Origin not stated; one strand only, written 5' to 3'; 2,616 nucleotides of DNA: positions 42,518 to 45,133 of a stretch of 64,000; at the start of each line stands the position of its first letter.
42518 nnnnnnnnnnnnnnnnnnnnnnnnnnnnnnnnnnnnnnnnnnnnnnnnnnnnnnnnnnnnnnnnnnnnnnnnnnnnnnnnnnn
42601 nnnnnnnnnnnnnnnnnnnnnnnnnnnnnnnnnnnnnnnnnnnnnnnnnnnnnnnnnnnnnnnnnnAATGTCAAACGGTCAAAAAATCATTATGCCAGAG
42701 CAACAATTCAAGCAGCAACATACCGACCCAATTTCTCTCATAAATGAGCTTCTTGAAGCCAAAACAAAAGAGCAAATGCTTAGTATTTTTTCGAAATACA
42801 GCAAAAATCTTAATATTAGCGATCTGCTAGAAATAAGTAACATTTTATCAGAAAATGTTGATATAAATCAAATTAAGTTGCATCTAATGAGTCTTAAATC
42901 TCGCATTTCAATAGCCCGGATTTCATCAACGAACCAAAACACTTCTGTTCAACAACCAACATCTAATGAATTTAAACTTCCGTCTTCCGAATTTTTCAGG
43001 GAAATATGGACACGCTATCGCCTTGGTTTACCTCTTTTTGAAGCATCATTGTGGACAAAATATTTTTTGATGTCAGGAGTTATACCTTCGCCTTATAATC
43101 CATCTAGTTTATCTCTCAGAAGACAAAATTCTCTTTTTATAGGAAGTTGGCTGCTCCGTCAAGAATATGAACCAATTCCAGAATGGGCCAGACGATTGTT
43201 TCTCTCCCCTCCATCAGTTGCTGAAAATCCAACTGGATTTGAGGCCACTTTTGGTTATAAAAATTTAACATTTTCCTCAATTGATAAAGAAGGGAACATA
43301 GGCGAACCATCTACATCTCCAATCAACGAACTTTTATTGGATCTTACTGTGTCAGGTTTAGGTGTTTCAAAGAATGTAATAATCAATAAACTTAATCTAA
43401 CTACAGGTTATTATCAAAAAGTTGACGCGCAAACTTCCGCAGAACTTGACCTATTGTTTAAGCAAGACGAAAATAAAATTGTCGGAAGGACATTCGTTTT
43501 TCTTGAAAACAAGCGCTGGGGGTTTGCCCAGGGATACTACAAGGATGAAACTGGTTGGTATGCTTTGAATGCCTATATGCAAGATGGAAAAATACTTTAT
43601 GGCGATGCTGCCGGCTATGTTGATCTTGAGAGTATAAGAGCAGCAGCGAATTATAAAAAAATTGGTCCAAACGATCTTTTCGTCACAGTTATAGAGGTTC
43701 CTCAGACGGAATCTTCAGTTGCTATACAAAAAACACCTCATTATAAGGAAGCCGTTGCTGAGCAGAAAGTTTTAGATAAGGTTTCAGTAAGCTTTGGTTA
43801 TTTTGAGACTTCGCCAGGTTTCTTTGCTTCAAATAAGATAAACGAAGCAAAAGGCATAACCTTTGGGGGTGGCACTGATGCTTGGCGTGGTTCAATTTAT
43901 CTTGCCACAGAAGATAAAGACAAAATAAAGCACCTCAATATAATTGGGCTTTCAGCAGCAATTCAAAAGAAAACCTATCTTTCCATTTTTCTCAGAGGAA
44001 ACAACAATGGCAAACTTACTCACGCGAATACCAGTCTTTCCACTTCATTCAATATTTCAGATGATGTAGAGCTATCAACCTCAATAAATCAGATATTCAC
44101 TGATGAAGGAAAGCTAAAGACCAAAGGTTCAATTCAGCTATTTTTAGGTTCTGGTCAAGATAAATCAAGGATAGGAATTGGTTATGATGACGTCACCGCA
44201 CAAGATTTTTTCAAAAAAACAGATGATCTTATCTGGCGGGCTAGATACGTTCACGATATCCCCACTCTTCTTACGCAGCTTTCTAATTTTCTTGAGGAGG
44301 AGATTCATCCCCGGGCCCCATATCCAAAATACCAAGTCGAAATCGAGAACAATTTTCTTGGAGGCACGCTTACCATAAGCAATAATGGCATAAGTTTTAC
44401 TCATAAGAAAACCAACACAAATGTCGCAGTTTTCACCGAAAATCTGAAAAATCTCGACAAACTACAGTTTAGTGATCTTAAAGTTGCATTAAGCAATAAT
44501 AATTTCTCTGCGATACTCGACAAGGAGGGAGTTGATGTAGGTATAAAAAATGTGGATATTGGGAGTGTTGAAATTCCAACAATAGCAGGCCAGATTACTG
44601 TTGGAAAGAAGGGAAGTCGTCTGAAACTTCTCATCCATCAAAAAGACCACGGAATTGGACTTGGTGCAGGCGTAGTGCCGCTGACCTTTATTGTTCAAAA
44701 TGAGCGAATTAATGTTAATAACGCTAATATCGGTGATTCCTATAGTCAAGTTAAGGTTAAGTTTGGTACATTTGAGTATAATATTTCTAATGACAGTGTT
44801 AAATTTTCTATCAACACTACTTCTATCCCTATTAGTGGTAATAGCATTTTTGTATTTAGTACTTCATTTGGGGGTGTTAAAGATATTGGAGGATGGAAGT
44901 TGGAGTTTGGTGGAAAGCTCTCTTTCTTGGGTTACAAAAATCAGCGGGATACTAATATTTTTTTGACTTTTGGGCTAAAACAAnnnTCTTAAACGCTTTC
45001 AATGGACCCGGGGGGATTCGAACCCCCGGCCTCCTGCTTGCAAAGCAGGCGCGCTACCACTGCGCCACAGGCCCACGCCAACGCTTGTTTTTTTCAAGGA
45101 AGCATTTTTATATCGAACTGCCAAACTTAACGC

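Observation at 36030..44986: A+T-rich block of three large, Cys-poor orphan genes abutting the 3' end of tRNA-Ala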

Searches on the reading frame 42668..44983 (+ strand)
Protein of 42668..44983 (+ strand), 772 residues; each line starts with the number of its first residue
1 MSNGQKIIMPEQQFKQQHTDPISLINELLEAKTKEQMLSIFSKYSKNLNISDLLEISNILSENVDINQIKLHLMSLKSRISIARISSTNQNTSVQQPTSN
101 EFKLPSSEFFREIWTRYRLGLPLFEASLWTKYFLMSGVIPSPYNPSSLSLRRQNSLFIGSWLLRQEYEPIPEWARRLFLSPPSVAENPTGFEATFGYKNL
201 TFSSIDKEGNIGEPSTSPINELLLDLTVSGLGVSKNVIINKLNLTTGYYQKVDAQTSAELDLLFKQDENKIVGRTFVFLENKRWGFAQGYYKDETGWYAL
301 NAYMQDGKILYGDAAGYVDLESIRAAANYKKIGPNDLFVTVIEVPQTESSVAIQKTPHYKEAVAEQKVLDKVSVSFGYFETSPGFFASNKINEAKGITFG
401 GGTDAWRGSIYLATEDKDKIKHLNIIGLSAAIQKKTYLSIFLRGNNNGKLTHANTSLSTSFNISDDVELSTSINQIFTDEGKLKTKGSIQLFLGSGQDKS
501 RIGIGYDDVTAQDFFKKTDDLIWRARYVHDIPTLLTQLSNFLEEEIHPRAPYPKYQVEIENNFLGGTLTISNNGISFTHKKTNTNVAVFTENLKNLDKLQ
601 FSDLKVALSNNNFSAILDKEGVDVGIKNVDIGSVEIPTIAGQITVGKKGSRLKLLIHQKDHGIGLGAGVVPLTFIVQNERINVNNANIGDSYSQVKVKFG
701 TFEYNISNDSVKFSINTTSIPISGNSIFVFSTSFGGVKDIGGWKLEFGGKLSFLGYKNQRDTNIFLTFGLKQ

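Call 10: search_protein_families(library=pfam, proteins=[window:42668-44983:+], max_evalue=1)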
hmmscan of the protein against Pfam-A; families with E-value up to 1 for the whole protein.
window:42668-44983:+ (772 aa): 3 families
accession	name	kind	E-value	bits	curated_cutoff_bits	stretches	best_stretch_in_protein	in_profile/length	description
PF17773.7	UPF0176_N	-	0.14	13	26.2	1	556-610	23-77/92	UPF0176 acylphosphatase like domain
PF10384.14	Scm3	-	0.15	12.2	24.3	0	32-56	11-36/53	Centromere protein Scm3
PF12354.14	Internalin_N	-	0.22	11.9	24.1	1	467-481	6-20/44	Bacterial adhesion/invasion protein N terminal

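Call 11: search_protein_families(library=phrogs, proteins=[window:42668-44983:+], max_evalue=1)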
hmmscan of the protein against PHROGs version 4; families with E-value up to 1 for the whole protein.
window:42668-44983:+ (772 aa): 0 families

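Call 17: find_homologous_proteins(query=window:42668-44983:+)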
Query window:42668-44983:+ (772 aa): 1 proteins with E <= 0.001 among 8000 candidates.
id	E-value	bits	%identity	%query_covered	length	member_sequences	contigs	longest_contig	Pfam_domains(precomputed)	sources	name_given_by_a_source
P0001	0.0e+0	1721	100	100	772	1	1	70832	-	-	-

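Call 30: find_related_loci(query=window:42668-44983:+, collection=viral_contigs, flank=10000)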
Query window:42668-44983:+ (772 aa) in viral_contigs; peptide patterns used: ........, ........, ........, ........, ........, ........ (x = any residue, [..] = any of these).
4 stretches matched a pattern, but none encodes a relative of the query by tblastn (E <= 1e-3).

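Call 34: search_protein_families(library=padloc, proteins=[window:42668-44983:+], max_evalue=1)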
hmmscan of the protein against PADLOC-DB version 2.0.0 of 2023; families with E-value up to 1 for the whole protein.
window:42668-44983:+ (772 aa): 0 families

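Call 35: search_protein_families(library=ncbifam, proteins=[window:42668-44983:+], max_evalue=1)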
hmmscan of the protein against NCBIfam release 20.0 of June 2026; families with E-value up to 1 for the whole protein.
window:42668-44983:+ (772 aa): 1 family
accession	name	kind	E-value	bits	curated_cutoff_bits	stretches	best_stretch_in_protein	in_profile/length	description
TIGR03143.1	AhpF_homolog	hypoth_equivalog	0.076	11.6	687.65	1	17-101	335-419/555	putative alkyl hydroperoxide reductase F subunit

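Call 43: find_related_loci(query=A1, collection=metagenome_contigs, flank=10000)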
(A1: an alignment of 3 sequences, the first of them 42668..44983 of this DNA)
Query A1 (772 aa) in metagenome_contigs; peptide patterns used: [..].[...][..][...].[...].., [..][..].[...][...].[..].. (x = any residue, [..] = any of these).
259 stretches matched a pattern, but none encodes a relative of the query by tblastn (E <= 1e-3).

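Call 45: find_encoding_contigs(protein=P0001, flank=10000, max_places=6)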
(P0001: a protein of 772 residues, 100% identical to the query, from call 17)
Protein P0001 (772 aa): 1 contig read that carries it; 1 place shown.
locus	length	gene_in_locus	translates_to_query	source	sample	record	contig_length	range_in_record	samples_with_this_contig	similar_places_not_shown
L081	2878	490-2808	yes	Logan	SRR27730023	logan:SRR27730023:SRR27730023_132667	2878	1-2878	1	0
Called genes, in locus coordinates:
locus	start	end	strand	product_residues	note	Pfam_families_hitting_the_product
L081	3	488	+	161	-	?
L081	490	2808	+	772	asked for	-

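Call 47: search_protein_representatives(protein=window:42668-44983:+)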
Query: 772 residues. Proteins with E-value up to 0.001 (for the whole library): 7; up to 1e-10: 7; up to 1e-30: 4. The best 7 are listed.
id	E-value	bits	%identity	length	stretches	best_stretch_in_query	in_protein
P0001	0.0e+00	1721.4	100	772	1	1-772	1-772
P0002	6.0e-77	276.1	35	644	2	157-674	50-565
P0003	1.9e-40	155.4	31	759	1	38-572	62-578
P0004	7.8e-36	140.1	30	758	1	233-667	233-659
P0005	1.3e-28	116.2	31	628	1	237-605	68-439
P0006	3.2e-20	88.5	29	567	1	96-456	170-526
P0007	1.5e-17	79.6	27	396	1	274-566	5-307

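Call 50: find_encoding_contigs(protein=P0002, flank=10000, max_places=4)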
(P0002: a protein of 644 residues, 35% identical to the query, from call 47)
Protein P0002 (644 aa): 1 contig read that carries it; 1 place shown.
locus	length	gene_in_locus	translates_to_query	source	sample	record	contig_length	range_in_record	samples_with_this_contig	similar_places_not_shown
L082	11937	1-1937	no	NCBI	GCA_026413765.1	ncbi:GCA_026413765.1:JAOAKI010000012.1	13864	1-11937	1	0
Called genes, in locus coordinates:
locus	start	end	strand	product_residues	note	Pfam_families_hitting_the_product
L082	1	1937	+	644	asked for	?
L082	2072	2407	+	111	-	PF09723:Zn_ribbon_8 (faint), PF18912:DZR_2 (faint), PF13248:Zn_ribbon_3 (weak), PF12773:DZR, PF13240:Zn_Ribbon_1 (faint), PF22747:Zn_ribbon_DUF2089 (faint), PF10571:UPF0547 (weak)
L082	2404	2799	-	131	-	PF12172:zf-ChsH2, PF01796:OB_ChsH2_C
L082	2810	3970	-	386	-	PF00108:Thiolase_N, PF00109:ketoacyl-synt (weak), PF02803:Thiolase_C, PF22691:Thiolase_C_1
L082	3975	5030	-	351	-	PF01154:HMG_CoA_synt_N (weak), PF08541:ACP_syn_III_C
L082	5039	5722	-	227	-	PF01381:HTH_3 (weak), PF12844:HTH_19 (weak)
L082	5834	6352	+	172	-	PF06559:DCD_N, PF22769:DCD, PF00692:dUTPase (weak)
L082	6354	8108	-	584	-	PF00009:GTP_EFTU, PF01926:MMR_HSR1, PF03144:GTP_EFTU_D2 (weak), PF11987:IF-2, PF14578:GTP_EFTU_D4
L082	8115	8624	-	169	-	PF22769:DCD, PF00692:dUTPase (weak)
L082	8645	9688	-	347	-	PF01569:PAP2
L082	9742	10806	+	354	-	PF13646:HEAT_2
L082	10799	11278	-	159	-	-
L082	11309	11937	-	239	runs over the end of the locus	PF01435:Peptidase_M48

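Call 51: find_encoding_contigs(protein=P0004, flank=10000, max_places=4)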
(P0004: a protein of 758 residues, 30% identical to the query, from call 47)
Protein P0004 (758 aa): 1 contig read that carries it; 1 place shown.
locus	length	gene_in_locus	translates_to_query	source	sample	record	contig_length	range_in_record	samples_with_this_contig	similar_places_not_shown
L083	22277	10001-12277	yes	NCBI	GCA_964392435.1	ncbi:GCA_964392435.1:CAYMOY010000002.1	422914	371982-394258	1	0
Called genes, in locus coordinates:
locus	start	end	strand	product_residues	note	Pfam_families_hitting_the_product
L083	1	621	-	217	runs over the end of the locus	-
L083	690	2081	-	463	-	PF01406:tRNA-synt_1e, PF09334:tRNA-synt_1g, PF09190:DALR_2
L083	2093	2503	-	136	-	-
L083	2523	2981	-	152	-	-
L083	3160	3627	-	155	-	PF04307:YdjM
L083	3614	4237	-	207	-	-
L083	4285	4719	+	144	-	-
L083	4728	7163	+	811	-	-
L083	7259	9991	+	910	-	-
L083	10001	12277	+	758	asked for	-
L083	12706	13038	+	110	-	PF09723:Zn_ribbon_8 (faint), PF13248:Zn_ribbon_3 (faint), PF12773:DZR, PF13240:Zn_Ribbon_1 (faint), PF10571:UPF0547 (weak), PF12773:DZR (weak)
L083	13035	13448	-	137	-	PF12172:zf-ChsH2 (weak), PF01796:OB_ChsH2_C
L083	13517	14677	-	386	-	PF00108:Thiolase_N, PF02803:Thiolase_C, PF22691:Thiolase_C_1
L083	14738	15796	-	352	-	PF01154:HMG_CoA_synt_N (weak), PF08541:ACP_syn_III_C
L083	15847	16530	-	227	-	PF01381:HTH_3 (faint), PF12844:HTH_19 (weak)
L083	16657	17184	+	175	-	PF06559:DCD_N (weak), PF22769:DCD, PF00692:dUTPase (weak)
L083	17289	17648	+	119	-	-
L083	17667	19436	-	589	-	PF00009:GTP_EFTU, PF01926:MMR_HSR1 (weak), PF03144:GTP_EFTU_D2 (faint), PF11987:IF-2, PF14578:GTP_EFTU_D4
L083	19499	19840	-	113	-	-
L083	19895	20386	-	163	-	PF22769:DCD, PF00692:dUTPase (faint)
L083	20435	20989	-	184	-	-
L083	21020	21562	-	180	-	PF01569:PAP2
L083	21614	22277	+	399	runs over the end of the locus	PF13646:HEAT_2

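Call 59: find_encoding_contigs(protein=P0003, flank=10000, max_places=4)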
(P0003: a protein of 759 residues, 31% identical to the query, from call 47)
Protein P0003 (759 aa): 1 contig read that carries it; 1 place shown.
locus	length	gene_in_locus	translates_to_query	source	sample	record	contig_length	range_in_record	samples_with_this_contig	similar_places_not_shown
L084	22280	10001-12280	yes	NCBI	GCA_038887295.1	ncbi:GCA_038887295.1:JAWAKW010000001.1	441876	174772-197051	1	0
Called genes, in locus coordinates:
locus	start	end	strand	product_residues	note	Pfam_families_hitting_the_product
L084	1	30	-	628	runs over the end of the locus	-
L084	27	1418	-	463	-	PF01406:tRNA-synt_1e, PF01921:tRNA-synt_1f (faint), PF09334:tRNA-synt_1g, PF09190:DALR_2, PF23493:CysS_C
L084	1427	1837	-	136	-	-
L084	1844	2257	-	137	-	-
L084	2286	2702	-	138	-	PF04307:YdjM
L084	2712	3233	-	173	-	-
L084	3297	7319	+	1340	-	-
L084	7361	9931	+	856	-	-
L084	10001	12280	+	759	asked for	-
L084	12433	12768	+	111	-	PF13248:Zn_ribbon_3 (faint), PF10571:UPF0547 (faint), PF12773:DZR, PF13240:Zn_Ribbon_1 (weak)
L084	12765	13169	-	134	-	PF12172:zf-ChsH2, PF01796:OB_ChsH2_C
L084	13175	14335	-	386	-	PF00108:Thiolase_N, PF00109:ketoacyl-synt (weak), PF02803:Thiolase_C, PF22691:Thiolase_C_1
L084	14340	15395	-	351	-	PF01154:HMG_CoA_synt_N, PF08541:ACP_syn_III_C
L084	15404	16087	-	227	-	PF01381:HTH_3 (weak), PF12844:HTH_19 (weak)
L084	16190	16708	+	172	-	PF06559:DCD_N, PF22769:DCD, PF00692:dUTPase (weak)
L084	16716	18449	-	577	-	PF00009:GTP_EFTU, PF01926:MMR_HSR1, PF03144:GTP_EFTU_D2 (faint), PF11987:IF-2, PF14578:GTP_EFTU_D4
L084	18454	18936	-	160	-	PF22769:DCD, PF00692:dUTPase (weak)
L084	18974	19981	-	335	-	PF01569:PAP2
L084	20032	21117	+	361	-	PF13646:HEAT_2, PF02985:HEAT (faint)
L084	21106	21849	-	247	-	PF01435:Peptidase_M48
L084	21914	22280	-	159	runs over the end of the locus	-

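Call 60: find_encoding_contigs(protein=P0006, flank=10000, max_places=4)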
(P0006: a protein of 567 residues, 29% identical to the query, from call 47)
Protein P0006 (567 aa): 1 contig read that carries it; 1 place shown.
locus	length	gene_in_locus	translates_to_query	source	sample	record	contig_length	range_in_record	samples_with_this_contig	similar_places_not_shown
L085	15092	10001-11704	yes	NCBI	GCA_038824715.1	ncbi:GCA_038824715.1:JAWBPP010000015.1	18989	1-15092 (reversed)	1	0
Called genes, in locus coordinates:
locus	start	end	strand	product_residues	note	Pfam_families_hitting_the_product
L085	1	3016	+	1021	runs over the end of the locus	PF10670:DUF4198 (weak)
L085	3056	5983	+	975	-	-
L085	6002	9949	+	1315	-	-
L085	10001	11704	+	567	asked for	-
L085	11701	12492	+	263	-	-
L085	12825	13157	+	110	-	PF13717:Zn_ribbon_4 (faint), PF21349:RUBY_RBDX (faint), PF10571:UPF0547 (faint), PF24463:DUF7577 (faint), PF12773:DZR, PF13240:Zn_Ribbon_1 (faint), PF13248:Zn_ribbon_3 (weak), PF12773:DZR (weak)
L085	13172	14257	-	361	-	PF19420:DDAH_eukar, PF02274:ADI (faint)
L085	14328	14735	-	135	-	PF12172:zf-ChsH2 (weak), PF01796:OB_ChsH2_C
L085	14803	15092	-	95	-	?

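Call 62: predict_structure(alignment_id=A2)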
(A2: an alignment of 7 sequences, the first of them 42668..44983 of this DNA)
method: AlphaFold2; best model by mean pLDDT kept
length: 772 residues; sequences in the alignment: 7
mean_pLDDT: 48.7   pTM: 0.41
mean pLDDT of the five models: 48.7, 48.5, 46.3, 45.1, 43.6
residues with pLDDT >= 90: 0; 70-90: 93; 50-70: 280; < 50: 399
segments of 3 or more residues with pLDDT < 50: 1-19, 48-50, 61-178, 180-185, 199-205, 208-211, 214-220, 234-236, 249-255, 269-280, 304-346, 530-532, 545-553, 612-614, 620-735, 743-745, 751-772
pLDDT, mean of each block of 10 residues (from residue 1): 26 33 61 58 53 52 42 36 28 27 31 30 27 24 22 23 41 46 52 59 46 46 61 54 56 48 52 47 54 56 47 42 31 29 46 64 67 71 68 74 76 69 77 73 81 81 69 76 71 62 66 61 53 55 46 54 64 64 61 52 58 50 37 23 25 26 23 26 26 25 36 38 40 48 49 41 40 46
secondary structure, 60 per line:
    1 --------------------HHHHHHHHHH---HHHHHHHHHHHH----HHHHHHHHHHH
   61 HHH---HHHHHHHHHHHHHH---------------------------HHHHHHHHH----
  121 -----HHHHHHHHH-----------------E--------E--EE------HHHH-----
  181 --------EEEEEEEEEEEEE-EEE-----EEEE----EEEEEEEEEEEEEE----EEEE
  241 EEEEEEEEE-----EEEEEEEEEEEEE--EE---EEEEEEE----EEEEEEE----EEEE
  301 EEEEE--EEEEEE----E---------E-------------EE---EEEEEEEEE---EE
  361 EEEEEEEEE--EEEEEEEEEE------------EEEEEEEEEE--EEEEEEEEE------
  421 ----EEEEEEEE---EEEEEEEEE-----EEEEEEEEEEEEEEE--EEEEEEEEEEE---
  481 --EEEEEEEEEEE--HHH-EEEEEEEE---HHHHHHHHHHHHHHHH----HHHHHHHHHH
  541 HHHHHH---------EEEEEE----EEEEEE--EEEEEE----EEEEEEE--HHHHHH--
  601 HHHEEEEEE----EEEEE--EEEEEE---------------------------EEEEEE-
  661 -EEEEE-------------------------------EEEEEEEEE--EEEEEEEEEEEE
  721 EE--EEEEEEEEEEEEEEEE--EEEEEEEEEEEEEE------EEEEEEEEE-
elements in order (helices of 4 or more, strands of 3 or more residues): H21-30 H34-45 H50-63 H67-80 H108-116 H126-134 H172-175 E189-201 E203-205 E211-214 E219-232 E237-249 E255-267 E275-281 E286-292 E297-305 E308-313 E347-355 E359-369 E372-381 E394-403 E406-414 E425-432 E436-444 E450-464 E467-477 E483-493 E500-507 H511-526 H531-546 E556-561 E566-571 E574-579 E584-590 H593-598 E604-609 E614-618 E621-626 E654-659 E662-666 E698-706 E709-722 E725-740 E743-756 E763-771
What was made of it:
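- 42668..44986 (+): g3, a 772-aa last gene with an N-terminal helical part (aa 20-135) and a long antiparallel beta-meander (aa 189-771). AF2 with a 7-sequence MSA gives pLDDT 48.7, and 64-81 for aa 350-500 (call 62).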

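Call 65: fold_search(model_id=the predicted structure, library=pdb)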
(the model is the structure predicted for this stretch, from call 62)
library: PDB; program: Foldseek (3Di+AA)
matches with E <= 10: 774; with E <= 0.001: 33
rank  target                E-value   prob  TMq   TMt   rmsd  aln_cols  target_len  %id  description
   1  3rbh_C                8.9e-05  0.98  0.11  0.18  24.2       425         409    7  Structure of alginate export protein AlgE from Pseudomonas aeruginosa (released 2011-07-27)
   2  5d5d                  1.0e-04  0.97  0.10  0.17  24.2       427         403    6  In meso in situ serial X-ray crystallography structure of AlgE at 100 K (released 2016-01-13)
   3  4b61_A                1.1e-04  0.97  0.11  0.17  25.7       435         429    8  In meso structure of alginate transporter, AlgE, from Pseudomoas aeruginosa, PAO1. Crystal form 3. (released 2013-07-17)
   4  5iyu                  1.1e-04  0.97  0.10  0.16  25.7       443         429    7  AlgE_CIM (released 2017-04-05)
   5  3rbh_D                1.3e-04  0.97  0.11  0.18  24.2       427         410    8  Structure of alginate export protein AlgE from Pseudomonas aeruginosa (released 2011-07-27)
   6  8q2o                  1.4e-04  0.97  0.11  0.17  25.4       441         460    7  Structure of alginate transporter AlgE from P. aeruginosa PAO1 by using Se-MAG for the the lipid cubic phase crystalliza (released 2024-05-15)
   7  4b61_B                1.4e-04  0.96  0.11  0.17  25.6       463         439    7  In meso structure of alginate transporter, AlgE, from Pseudomoas aeruginosa, PAO1. Crystal form 3. (released 2013-07-17)
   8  4azl_B                1.7e-04  0.93  0.10  0.16  25.3       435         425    8  In meso structure of alginate transporter, AlgE, from Pseudomoas aeruginosa, PAO1, crystal form 2. (released 2013-07-03)
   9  3rbh_A                1.8e-04  0.96  0.11  0.17  24.8       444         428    7  Structure of alginate export protein AlgE from Pseudomonas aeruginosa (released 2011-07-27)
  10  4fsp                  2.0e-04  0.94  0.10  0.19  24.4       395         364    8  Crystal Structure of Pseudomonas aeruginosa OccK11 (OpdR) (released 2013-07-24)
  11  4azl_A                2.1e-04  0.93  0.11  0.17  24.8       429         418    8  In meso structure of alginate transporter, AlgE, from Pseudomoas aeruginosa, PAO1, crystal form 2. (released 2013-07-03)
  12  8pz4                  2.1e-04  0.91  0.11  0.16  25.7       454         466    7  Structure of alginate transporter, AlgE, solved at wavelength 2.755 A (released 2023-10-25)
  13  1bh3                  2.4e-04  1.00  0.14  0.31  24.1       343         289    9  E1M, A116K MUTANT OF RH. BLASTICA PORIN (released 1998-08-12)
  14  9fw9_D                2.4e-04  0.82  0.11  0.13  28.5       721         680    9  Cryo-EM structure of the type 1 pilus assembly platform as part of the FimA-bound chaperone-usher pilus complex (FimDH (released 2025-06-04)
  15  4afk                  2.6e-04  0.92  0.11  0.17  25.1       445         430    8  In meso structure of alginate transporter, AlgE, from Pseudomonas aeruginosa, PAO1 (released 2013-02-06)
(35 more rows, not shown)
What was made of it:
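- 42668..44986 (+): All Foldseek PDB hits with E <= 1e-3 are outer-membrane barrels, but TM-scores are 0.09-0.31 (call 65).
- Closest known: Bacterial outer-membrane beta-barrels. Same: All significant Foldseek PDB hits are OM barrels (call 65).
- All 33 PDB Foldseek hits with E <= 1e-3 are outer-membrane barrels: AlgE, porins, ushers and FadL (calls 62, 65).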

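Call 72: search_protein_families(library=pfam, proteins=[L083:4728-7160:+, L085:3056-5980:+, L085:6002-9946:+], max_evalue=0.01)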
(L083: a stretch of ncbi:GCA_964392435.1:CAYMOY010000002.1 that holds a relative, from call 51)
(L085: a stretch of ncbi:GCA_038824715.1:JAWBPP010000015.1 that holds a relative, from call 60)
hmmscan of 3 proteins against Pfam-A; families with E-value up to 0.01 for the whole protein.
L083:4728-7160:+ (811 aa): 0 families

L085:3056-5980:+ (975 aa): 0 families

L085:6002-9946:+ (1315 aa): 0 families
